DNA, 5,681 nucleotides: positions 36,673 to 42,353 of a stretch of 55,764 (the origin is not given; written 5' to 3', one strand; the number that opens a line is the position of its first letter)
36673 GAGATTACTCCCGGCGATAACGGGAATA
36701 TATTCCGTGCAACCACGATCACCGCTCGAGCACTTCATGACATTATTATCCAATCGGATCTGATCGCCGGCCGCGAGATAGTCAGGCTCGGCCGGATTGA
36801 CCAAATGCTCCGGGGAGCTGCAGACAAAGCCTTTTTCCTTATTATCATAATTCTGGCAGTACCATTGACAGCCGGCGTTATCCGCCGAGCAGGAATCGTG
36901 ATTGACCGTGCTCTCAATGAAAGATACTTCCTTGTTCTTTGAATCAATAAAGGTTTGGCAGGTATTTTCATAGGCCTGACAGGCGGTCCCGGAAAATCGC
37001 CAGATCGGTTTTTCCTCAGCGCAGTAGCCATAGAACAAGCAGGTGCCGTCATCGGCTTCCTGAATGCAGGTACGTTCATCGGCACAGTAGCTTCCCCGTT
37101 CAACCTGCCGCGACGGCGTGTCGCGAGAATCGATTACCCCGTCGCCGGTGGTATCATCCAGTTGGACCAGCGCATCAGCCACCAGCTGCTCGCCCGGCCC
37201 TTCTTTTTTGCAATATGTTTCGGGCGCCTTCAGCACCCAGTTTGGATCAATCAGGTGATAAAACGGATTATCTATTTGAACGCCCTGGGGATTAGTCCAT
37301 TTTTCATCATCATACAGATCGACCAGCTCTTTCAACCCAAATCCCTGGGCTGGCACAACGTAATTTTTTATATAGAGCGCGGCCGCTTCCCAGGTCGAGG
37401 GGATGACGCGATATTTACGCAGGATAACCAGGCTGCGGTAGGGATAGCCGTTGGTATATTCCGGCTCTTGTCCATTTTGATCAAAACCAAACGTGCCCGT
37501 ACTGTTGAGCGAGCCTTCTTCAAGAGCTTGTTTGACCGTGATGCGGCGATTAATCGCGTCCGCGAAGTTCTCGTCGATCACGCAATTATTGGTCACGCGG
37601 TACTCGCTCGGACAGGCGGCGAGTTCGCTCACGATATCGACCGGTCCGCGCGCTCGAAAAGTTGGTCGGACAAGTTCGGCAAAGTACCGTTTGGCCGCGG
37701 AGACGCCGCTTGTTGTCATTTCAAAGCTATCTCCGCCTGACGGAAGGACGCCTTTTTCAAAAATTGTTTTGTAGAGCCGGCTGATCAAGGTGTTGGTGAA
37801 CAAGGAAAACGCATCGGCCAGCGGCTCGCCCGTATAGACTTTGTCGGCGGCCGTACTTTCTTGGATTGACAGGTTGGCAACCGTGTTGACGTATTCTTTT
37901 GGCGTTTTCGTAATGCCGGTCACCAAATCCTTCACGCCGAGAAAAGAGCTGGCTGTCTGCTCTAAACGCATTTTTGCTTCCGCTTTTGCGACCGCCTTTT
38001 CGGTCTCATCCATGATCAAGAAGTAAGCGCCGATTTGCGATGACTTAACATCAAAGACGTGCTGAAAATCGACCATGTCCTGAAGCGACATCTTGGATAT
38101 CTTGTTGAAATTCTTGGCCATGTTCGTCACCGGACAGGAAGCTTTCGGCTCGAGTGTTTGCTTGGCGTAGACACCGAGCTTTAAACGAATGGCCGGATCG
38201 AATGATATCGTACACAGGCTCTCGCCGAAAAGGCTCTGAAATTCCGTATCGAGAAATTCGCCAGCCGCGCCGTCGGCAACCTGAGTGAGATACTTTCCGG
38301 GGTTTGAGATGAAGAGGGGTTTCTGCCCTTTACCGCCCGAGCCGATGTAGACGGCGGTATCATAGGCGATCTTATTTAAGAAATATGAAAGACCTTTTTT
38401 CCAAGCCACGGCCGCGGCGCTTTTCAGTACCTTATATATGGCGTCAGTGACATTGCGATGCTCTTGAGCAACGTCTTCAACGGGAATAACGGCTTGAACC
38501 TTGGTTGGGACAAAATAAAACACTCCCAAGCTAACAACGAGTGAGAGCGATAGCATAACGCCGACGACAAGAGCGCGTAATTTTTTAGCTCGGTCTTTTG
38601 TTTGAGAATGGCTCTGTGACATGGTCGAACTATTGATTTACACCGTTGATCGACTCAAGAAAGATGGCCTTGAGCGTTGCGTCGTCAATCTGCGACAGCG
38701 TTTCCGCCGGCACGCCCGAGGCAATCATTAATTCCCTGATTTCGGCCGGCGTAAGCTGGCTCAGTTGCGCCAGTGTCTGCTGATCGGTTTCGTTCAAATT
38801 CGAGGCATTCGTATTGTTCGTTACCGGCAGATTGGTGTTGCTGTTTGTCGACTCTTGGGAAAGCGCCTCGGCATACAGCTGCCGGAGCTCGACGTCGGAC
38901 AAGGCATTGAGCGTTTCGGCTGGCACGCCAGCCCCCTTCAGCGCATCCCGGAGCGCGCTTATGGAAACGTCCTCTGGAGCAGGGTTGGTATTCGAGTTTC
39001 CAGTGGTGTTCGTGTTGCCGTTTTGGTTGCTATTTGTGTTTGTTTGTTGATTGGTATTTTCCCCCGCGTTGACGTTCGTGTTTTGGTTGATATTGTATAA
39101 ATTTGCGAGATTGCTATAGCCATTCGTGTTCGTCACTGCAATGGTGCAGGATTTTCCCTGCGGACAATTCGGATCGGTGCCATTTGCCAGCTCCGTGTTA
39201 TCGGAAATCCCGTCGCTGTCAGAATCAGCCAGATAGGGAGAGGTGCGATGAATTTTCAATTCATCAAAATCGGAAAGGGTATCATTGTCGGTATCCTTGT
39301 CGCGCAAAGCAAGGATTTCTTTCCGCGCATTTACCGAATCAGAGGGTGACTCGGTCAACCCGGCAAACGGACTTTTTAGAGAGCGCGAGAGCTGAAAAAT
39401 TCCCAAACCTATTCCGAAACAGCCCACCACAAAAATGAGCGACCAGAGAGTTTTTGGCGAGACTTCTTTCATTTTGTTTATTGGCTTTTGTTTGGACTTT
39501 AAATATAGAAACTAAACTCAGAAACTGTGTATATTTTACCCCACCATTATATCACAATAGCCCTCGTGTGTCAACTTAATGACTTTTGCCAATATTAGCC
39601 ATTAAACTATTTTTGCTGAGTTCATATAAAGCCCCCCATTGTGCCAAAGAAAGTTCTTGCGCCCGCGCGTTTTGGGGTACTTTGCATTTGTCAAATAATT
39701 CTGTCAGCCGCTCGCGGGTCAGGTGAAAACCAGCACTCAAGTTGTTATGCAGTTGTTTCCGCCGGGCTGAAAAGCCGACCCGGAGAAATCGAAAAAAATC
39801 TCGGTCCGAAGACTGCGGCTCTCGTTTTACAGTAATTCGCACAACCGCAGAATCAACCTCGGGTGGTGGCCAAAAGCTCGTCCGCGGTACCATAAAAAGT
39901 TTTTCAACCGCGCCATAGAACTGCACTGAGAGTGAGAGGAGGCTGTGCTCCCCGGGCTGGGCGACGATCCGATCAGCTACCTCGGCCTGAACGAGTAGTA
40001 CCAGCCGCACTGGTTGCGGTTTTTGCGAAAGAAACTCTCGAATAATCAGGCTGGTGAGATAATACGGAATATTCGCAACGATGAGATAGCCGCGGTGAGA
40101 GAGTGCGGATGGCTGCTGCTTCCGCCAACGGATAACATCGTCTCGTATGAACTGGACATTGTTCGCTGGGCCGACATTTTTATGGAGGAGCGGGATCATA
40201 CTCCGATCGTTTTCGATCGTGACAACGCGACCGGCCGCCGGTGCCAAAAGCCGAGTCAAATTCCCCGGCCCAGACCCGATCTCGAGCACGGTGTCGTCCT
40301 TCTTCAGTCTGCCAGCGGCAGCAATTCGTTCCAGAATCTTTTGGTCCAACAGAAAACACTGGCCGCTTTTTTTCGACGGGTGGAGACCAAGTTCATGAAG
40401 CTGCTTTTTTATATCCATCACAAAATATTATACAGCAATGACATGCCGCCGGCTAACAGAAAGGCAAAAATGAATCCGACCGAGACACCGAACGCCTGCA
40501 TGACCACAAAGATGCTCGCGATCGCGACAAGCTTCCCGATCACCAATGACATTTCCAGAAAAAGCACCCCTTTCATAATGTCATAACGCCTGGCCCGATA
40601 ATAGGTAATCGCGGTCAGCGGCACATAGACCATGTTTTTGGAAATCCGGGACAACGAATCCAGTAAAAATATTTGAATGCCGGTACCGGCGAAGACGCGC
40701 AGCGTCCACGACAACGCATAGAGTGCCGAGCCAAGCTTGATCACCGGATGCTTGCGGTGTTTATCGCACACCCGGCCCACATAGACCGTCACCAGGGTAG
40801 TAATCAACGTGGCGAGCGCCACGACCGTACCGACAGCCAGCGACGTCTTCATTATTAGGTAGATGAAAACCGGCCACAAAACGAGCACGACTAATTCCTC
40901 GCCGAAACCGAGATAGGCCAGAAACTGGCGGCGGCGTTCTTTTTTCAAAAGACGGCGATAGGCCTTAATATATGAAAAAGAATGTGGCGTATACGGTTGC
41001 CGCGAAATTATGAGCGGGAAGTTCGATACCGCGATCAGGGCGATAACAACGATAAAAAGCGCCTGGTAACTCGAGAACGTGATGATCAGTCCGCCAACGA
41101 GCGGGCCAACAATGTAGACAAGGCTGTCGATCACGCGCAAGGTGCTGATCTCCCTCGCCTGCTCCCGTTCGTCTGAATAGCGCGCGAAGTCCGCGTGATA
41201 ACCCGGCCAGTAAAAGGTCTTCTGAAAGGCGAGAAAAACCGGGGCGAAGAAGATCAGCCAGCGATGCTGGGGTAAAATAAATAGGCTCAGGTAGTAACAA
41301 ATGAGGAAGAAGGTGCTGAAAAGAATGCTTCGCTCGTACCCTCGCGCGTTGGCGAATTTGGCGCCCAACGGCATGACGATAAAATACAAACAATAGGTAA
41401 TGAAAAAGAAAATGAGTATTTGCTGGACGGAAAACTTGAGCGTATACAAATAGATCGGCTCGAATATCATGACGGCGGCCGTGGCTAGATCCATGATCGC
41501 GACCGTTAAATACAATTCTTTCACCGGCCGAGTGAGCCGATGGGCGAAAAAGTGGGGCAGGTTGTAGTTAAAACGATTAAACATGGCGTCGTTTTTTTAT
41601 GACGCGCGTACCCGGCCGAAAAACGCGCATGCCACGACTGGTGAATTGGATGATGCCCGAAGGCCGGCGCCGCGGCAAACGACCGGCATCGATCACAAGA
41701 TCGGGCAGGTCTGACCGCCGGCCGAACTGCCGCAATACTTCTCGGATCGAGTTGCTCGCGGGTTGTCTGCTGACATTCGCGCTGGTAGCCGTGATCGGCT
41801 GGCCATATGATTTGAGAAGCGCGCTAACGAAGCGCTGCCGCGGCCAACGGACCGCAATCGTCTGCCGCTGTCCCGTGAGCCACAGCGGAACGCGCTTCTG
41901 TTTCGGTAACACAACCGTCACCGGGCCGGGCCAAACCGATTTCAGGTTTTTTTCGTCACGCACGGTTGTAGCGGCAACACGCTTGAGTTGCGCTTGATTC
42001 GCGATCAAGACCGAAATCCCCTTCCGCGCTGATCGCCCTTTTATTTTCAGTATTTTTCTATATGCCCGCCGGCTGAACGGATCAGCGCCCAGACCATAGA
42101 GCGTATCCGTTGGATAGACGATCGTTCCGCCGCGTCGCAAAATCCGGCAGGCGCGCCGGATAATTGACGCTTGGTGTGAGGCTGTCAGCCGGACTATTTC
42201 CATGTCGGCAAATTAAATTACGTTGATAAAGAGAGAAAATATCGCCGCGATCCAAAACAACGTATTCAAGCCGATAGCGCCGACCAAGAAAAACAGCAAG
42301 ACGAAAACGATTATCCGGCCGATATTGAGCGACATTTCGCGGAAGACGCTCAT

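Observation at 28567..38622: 3351-aa single-ORF protein with modular CBM-like, Cys-knot and PKD-like architecture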

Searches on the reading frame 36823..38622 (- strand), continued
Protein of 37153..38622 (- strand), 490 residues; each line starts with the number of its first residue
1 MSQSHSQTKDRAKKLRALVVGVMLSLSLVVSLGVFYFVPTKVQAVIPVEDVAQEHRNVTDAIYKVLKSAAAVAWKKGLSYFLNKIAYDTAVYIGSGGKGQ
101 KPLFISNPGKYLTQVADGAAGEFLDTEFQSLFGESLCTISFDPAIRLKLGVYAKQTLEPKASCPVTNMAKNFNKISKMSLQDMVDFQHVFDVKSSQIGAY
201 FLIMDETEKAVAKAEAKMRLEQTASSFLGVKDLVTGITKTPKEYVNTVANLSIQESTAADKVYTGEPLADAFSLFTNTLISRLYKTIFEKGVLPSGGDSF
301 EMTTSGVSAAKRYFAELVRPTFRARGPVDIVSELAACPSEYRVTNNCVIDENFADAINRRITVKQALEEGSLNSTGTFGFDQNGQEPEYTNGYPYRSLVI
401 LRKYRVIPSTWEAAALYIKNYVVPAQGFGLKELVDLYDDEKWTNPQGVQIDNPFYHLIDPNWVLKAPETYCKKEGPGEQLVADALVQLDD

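Call 85: search_protein_representatives(alignment_id=A1)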
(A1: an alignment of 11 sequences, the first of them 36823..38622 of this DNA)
Query: 11 sequences, 692 profile positions. Proteins with E-value up to 0.001 (for the whole library): 2081; up to 1e-10: 1388; up to 1e-30: 1189. The best 150 are listed.
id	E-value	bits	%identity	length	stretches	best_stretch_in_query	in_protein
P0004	1.8e-266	902.5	-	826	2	7-688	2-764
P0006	2.2e-259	879.1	-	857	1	1-687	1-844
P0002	3.6e-254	861.9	-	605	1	2-591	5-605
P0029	7.5e-234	794.7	-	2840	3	1-669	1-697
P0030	1.7e-232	790.3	-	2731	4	4-645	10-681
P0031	3.4e-232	789.2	-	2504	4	6-684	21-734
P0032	1.4e-231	787.3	-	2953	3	3-646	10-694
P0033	6.2e-231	785.1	-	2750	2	4-670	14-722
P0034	7.9e-231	784.7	-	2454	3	1-645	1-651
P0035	2.0e-230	783.4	-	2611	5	3-649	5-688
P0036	6.6e-229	778.4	-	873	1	9-646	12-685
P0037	2.1e-224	763.5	-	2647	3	8-645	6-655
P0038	1.6e-223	760.6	-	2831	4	7-658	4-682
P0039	1.6e-223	760.6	-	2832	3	14-645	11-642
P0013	2.7e-223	759.8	-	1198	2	7-657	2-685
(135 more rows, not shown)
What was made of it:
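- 1189 cluster representatives at E<=1e-30, most of those listed 2400-3350 aa long with the match at the N-terminus (call 85).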

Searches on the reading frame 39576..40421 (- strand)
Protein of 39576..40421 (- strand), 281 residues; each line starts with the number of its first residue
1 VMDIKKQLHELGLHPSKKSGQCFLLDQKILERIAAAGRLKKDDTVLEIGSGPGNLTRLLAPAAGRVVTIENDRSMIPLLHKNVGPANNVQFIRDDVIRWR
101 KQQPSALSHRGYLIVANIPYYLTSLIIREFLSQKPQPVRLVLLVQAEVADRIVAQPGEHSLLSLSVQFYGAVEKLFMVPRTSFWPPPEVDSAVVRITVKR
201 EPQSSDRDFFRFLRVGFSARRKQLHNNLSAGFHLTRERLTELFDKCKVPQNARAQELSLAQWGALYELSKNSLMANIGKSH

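Call 7: search_protein_families(library=pfam, proteins=[window:39576-40421:-], max_evalue=0.01)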
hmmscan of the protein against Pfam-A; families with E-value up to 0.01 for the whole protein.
window:39576-40421:- (281 aa): 5 families
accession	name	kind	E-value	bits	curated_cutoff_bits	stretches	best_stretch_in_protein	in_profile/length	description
PF00398.26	RrnaAD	-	4.4e-53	180.5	24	1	17-267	6-259/263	Ribosomal RNA adenine dimethylase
PF13649.12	Methyltransf_25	-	5.3e-06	27.5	27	1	45-100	1-59/97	Methyltransferase domain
PF10294.15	Methyltransf_16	-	0.00027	21.2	21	1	38-124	43-135/174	Lysine methyltransferase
PF13489.12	Methyltransf_23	-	0.00058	20.1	27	1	31-90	11-66/164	Methyltransferase domain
PF08241.18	Methyltransf_11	-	0.0031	18.5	21.2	1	46-96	1-51/95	Methyltransferase domain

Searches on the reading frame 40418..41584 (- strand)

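Call 7: search_protein_families(library=pfam, proteins=[window:40418-41584:-], max_evalue=0.01)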
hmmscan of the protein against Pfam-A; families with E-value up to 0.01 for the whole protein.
window:40418-41584:- (388 aa): 1 family
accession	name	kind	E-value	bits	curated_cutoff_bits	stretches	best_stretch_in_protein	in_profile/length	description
PF07690.21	MFS_1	-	9.4e-19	67.9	33.4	2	24-222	1-205/347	Major Facilitator Superfamily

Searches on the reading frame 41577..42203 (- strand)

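Call 7: search_protein_families(library=pfam, proteins=[window:41577-42203:-], max_evalue=0.01)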
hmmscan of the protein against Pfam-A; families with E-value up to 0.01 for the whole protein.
window:41577-42203:- (208 aa): 1 family
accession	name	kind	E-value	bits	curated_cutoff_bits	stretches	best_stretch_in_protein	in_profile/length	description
PF01300.24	Sua5_yciO_yrdC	-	2.1e-48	164.6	25.1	1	21-198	2-178/178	Telomere recombination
